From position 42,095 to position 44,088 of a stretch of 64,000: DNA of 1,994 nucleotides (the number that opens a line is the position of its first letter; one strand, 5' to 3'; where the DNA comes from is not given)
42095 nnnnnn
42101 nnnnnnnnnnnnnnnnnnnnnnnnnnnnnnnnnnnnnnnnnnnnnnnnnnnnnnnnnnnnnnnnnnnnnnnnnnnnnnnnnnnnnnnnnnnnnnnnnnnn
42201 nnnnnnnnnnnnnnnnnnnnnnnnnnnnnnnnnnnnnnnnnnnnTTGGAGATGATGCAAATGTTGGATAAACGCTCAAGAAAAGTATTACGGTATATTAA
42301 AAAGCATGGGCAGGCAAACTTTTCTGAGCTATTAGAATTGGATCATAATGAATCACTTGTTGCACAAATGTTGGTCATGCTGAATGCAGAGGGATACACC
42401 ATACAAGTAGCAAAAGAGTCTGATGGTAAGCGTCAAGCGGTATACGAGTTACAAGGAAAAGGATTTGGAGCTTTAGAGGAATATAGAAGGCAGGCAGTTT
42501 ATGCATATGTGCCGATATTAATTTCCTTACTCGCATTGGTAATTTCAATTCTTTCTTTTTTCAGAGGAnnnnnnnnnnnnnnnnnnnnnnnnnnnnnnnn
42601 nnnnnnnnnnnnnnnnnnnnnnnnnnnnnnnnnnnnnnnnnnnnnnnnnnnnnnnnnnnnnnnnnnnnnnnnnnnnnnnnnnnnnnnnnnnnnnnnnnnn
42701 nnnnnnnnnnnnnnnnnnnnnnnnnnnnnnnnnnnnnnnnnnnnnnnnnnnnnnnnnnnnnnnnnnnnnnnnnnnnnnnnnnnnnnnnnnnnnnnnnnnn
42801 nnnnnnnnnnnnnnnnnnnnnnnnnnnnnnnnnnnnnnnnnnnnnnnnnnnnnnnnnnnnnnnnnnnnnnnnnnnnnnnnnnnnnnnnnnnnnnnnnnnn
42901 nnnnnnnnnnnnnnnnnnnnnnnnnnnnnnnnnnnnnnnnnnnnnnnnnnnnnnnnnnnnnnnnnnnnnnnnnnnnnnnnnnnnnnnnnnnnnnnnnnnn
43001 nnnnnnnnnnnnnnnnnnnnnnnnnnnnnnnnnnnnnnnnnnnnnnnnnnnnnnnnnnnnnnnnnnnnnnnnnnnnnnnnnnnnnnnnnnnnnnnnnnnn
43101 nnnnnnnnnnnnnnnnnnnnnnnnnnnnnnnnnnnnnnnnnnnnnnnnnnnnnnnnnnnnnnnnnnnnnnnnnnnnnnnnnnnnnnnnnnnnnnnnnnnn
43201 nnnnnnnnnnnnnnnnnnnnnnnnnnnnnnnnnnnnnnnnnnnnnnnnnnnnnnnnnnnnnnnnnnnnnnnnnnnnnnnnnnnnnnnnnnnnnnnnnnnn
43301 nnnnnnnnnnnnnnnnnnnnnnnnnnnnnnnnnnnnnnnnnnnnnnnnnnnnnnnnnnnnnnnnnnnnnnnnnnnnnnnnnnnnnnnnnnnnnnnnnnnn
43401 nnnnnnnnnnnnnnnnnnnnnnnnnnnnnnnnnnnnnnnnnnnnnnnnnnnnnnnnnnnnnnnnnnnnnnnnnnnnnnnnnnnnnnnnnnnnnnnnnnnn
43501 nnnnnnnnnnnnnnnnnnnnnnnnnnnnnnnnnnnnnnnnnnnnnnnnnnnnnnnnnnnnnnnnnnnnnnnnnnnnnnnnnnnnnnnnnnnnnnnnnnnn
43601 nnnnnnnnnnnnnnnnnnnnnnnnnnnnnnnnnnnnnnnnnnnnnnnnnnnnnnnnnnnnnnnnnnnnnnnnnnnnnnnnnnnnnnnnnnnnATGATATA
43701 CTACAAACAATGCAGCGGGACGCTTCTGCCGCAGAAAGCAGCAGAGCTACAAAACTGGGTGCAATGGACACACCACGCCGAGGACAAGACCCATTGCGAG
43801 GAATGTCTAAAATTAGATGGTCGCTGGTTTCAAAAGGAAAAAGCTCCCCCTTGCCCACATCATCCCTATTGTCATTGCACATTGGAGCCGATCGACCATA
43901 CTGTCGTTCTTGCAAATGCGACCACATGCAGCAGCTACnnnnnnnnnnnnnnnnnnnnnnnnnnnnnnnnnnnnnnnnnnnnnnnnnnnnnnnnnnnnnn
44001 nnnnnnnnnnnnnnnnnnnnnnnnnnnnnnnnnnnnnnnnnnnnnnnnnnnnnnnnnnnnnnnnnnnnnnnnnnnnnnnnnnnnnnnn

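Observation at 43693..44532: Orphan MuF-knuckle/DUF6883-like protein plus abutting DUF4926-like small gene: candidate uncharacterised toxin-immunity (TA-like) pair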

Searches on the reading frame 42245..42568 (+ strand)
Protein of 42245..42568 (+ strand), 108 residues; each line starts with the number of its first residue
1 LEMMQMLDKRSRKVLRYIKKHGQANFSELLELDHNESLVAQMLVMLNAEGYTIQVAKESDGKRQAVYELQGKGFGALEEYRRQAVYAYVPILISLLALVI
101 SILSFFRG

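Call 3: search_protein_families(library=pfam, proteins=[window:42245-42568:+], max_evalue=1)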
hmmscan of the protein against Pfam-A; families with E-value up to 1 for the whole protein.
window:42245-42568:+ (108 aa): 5 families
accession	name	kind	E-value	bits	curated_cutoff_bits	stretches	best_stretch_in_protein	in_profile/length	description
PF13601.12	HTH_34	-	0.098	13.3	27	1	14-80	5-72/80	Winged helix DNA-binding domain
PF13670.12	PepSY_2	-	0.12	12.8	24.3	1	39-71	31-60/83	Peptidase propeptide and YPEB domain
PF21511.2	SidD_cat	-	0.12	11.9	27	1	21-90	12-87/302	SidD, catalytic domain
PF09012.17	FeoC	-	0.18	12.4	21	1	14-57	5-49/69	FeoC like transcriptional regulator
PF13412.12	HTH_24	-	0.18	11.9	21.9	1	7-31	1-25/48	Winged helix-turn-helix DNA-binding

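Call 4: search_protein_families(library=ncbifam, proteins=[window:42245-42568:+], max_evalue=1)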
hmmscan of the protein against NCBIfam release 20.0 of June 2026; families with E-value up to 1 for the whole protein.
window:42245-42568:+ (108 aa): 0 families

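Call 6: search_protein_families(library=phrogs, proteins=[window:42245-42568:+], max_evalue=0.1)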
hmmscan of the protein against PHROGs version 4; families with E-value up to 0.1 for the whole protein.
window:42245-42568:+ (108 aa): 2 families
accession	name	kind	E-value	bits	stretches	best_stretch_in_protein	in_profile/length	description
phrog_3253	-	unknown function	0.021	15.3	1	41-67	19-46/57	-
phrog_1687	-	transcription regulation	0.067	14.2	1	10-75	67-132/162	MarR family transcrition regulator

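Call 7: search_protein_families(library=padloc, proteins=[window:42245-42568:+], max_evalue=0.1)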
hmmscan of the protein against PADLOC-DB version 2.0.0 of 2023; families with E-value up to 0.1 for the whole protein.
window:42245-42568:+ (108 aa): 3 families
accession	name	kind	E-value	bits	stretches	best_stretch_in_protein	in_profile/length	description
PDLC03566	REase_II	-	0.02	12.5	1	7-73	22-88/235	Type II restriction enzyme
PDLC01879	CARF3--CARF_TM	-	0.03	12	1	7-73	154-213/222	-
PDLC01853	CARF3--CARF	-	0.041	11.6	1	1-66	130-198/209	-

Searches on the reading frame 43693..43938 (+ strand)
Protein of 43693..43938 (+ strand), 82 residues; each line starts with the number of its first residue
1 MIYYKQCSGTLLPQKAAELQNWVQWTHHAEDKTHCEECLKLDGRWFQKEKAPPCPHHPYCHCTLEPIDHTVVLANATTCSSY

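Call 97: find_homologous_proteins(query=window:43693-43938:+, max_evalue=0.001)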
Query window:43693-43938:+ (82 aa): 22 proteins with E <= 0.001 among 22 candidates.
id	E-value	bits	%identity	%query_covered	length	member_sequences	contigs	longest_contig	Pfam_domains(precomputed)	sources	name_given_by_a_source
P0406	1.4e-43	164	87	100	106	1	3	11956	-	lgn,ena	-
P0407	6.1e-39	150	82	95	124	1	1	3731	-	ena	-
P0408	5.3e-36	140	75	99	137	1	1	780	-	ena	-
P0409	9.8e-36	139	91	79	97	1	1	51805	-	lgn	-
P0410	2.9e-35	138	72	100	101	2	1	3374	-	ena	-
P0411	5.8e-35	137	71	100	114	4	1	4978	-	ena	-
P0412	3.6e-34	134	71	100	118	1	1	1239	-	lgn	-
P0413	4.2e-34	134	71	100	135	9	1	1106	-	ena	-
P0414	5.6e-34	134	71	100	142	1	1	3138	-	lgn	-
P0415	1.1e-33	133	72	95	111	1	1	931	-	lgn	-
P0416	5.8e-33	131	70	100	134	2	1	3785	-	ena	-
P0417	1.3e-32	129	72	99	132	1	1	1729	-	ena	-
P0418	7.3e-32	127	71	94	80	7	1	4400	-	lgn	-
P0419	4.5e-31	124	72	88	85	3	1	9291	-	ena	-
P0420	7.3e-30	121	74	84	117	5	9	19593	-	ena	-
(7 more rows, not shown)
